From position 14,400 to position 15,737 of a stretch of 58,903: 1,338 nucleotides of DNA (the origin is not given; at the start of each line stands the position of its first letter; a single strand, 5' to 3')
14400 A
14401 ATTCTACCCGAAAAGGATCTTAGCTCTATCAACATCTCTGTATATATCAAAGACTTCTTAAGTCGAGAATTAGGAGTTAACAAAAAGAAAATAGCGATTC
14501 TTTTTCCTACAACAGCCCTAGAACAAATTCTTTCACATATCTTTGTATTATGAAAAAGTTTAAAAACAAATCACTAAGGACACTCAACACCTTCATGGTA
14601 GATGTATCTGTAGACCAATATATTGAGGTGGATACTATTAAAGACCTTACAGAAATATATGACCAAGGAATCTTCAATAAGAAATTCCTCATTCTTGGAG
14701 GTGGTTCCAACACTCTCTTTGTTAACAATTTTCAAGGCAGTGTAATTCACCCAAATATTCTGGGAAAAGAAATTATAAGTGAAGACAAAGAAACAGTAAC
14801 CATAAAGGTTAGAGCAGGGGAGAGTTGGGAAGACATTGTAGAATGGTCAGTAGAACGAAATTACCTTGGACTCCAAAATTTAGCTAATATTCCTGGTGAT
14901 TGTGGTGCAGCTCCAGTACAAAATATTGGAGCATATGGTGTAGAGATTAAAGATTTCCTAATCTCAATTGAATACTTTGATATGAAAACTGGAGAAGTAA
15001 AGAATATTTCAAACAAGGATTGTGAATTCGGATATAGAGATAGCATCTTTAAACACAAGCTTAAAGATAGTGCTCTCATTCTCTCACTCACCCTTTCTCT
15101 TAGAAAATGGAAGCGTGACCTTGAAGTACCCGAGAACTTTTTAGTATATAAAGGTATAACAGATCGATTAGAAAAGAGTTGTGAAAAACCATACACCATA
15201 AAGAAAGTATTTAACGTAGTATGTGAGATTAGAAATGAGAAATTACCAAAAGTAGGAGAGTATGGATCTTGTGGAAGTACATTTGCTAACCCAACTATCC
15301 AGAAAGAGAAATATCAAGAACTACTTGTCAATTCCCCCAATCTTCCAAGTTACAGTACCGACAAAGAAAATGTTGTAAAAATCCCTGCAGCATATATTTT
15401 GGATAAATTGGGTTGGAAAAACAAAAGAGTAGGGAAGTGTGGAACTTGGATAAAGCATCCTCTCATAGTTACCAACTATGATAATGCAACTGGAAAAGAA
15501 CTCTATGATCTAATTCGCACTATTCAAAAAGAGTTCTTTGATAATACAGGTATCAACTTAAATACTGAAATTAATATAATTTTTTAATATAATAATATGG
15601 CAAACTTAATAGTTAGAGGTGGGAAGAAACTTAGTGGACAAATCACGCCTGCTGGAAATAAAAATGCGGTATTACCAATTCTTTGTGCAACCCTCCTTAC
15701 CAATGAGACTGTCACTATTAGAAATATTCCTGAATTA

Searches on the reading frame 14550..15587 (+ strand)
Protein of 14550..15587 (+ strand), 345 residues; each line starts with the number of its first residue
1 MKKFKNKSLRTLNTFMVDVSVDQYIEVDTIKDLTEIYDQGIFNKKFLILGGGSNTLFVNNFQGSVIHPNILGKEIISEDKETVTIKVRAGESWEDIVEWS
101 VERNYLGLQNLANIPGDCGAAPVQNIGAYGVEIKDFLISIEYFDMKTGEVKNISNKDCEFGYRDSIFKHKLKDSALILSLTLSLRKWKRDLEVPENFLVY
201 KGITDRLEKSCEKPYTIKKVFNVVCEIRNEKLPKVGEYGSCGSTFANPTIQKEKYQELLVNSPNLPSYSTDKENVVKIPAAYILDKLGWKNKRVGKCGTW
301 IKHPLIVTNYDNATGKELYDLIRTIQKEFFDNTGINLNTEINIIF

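Call 38: find_encoding_contigs(protein=window:14550-15587:+, flank=10000, max_places=2)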
Protein window:14550-15587:+ (345 aa): 5 contigs read that carry it; 2 places shown.
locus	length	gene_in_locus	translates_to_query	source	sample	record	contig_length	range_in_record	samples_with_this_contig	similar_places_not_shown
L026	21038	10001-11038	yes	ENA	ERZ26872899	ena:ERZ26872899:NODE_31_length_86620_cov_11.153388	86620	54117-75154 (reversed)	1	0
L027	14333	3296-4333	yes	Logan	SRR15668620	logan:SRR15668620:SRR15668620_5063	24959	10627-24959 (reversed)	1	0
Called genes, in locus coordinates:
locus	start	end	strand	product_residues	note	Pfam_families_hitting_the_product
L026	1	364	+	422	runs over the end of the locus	PF00919:UPF0004, PF04055:Radical_SAM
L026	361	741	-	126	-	-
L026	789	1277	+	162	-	PF01327:Pep_deformylase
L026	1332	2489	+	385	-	-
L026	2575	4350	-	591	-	PF00496:SBP_bac_5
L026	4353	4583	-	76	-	PF03840:SecG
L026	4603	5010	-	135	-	-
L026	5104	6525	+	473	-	PF00224:PK, PF02887:PK_C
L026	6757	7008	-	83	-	PF21349:RUBY_RBDX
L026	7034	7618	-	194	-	PF13189:Cytidylate_kin2 (weak), PF13207:AAA_17, PF13238:AAA_18 (faint), PF02224:Cytidylate_kin (weak)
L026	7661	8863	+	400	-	PF01098:FTSW_RODA_SPOVE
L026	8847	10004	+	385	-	PF03033:Glyco_transf_28, PF04101:Glyco_tran_28_C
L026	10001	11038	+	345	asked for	PF01565:FAD_binding_4, PF02873:MurB_C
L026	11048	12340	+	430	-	PF00275:EPSP_synthase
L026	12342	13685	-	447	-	PF01225:Mur_ligase, PF08245:Mur_ligase_M, PF02875:Mur_ligase_C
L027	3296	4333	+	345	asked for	PF01565:FAD_binding_4, PF02873:MurB_C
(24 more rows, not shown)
